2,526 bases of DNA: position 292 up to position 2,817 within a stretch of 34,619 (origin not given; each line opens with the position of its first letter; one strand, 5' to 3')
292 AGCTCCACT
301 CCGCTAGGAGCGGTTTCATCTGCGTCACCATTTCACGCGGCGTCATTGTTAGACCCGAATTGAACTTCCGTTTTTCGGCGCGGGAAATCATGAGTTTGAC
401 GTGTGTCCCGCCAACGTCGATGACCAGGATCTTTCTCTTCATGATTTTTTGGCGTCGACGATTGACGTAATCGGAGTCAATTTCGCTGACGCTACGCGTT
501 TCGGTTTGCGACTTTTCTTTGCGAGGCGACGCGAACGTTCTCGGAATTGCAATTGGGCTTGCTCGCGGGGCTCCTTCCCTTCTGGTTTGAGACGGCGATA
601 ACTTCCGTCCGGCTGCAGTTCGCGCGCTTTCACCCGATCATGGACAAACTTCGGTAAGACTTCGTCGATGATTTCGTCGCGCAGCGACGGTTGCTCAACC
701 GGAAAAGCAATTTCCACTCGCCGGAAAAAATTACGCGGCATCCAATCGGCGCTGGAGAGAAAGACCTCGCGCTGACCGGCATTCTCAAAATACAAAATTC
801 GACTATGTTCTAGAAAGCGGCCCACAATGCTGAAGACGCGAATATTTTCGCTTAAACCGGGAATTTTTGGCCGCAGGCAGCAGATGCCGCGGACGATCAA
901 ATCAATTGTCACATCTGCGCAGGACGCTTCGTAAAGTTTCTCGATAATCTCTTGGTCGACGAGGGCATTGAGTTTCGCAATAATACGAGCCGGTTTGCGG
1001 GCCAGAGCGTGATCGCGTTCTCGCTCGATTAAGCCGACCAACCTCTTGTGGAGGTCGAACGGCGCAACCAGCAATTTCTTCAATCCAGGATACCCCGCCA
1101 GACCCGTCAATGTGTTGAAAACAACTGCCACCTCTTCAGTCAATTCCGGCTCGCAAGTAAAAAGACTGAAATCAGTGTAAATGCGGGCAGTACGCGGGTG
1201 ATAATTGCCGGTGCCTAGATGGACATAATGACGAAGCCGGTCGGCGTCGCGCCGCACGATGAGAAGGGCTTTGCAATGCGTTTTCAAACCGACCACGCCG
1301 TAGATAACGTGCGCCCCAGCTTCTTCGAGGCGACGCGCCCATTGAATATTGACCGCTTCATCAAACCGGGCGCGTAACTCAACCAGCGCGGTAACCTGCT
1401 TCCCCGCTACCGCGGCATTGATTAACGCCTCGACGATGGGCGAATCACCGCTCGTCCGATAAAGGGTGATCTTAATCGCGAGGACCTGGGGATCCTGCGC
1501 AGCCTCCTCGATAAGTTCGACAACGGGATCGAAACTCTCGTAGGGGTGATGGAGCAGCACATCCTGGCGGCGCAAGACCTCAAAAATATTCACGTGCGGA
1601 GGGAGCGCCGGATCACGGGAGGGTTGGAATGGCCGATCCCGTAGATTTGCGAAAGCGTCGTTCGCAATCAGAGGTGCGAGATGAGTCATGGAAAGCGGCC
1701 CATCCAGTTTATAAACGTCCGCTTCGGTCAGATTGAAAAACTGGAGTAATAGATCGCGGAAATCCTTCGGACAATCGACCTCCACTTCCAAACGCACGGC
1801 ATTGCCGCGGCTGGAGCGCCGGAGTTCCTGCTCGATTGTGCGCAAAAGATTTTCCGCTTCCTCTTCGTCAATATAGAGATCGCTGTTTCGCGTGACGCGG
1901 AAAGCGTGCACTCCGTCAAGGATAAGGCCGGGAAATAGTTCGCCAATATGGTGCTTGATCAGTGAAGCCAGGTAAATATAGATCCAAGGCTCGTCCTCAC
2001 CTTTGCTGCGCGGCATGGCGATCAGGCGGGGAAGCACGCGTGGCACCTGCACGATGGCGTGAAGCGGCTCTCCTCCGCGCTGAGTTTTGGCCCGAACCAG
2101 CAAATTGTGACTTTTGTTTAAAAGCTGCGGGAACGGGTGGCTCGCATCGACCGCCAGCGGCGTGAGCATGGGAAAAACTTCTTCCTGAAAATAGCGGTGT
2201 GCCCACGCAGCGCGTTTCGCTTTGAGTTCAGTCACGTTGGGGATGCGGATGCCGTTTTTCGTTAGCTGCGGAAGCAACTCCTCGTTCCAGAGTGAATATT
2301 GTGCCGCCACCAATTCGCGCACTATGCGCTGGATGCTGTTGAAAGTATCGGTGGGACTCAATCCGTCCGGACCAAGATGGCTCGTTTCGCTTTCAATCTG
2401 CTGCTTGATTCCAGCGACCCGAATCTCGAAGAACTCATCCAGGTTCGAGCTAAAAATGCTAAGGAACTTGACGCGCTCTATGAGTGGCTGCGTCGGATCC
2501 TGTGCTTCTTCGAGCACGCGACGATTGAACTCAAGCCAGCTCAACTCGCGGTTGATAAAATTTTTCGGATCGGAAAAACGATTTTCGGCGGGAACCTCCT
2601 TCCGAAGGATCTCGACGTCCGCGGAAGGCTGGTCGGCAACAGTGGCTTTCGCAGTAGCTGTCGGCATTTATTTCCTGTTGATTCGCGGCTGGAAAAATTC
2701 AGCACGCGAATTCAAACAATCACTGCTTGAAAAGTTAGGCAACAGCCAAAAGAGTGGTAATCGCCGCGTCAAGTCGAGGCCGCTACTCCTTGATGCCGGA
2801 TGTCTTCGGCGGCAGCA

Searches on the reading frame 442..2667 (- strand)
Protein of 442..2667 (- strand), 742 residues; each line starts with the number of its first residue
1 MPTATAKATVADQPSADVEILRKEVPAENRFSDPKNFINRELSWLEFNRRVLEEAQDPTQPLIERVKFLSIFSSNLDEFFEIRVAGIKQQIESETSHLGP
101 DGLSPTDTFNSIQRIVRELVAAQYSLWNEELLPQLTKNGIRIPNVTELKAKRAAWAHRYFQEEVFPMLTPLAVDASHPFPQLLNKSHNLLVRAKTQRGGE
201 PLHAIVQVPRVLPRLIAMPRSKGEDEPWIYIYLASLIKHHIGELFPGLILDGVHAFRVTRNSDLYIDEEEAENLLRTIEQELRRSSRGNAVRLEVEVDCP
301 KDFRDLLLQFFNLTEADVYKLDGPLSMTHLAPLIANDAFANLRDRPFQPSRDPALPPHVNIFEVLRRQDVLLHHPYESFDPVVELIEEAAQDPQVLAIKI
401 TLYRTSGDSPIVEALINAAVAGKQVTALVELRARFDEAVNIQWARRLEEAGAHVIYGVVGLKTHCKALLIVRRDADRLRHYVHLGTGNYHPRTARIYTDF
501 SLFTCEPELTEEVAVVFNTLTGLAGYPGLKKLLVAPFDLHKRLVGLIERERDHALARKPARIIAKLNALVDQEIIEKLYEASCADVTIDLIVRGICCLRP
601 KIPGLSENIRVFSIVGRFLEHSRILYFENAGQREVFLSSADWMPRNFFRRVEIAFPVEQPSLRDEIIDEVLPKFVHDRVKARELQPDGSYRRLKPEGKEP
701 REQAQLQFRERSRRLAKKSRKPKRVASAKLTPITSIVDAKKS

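Call 10: search_protein_families(library=pfam, proteins=[window:442-2667:-], max_evalue=0.001)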
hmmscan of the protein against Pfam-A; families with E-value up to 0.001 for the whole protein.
window:442-2667:- (742 aa): 5 families
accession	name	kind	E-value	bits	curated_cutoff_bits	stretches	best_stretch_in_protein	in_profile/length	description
PF17941.7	PP_kinase_C_1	-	2.4e-76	255.4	25.7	1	360-522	1-163/167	Polyphosphate kinase C-terminal domain 1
PF13090.12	PP_kinase_C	-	7.5e-65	218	25.8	1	532-700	1-168/172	Polyphosphate kinase C-terminal domain 2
PF02503.22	PP_kinase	-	3.2e-58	196.9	31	1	153-331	3-181/183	Polyphosphate kinase middle domain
PF13089.11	PP_kinase_N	-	1.1e-41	141.9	23.8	1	37-142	1-106/107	Polyphosphate kinase N-terminal domain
PF13091.12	PLDc_2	-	1.1e-07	32.2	27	0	398-520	12-131/132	PLD-like domain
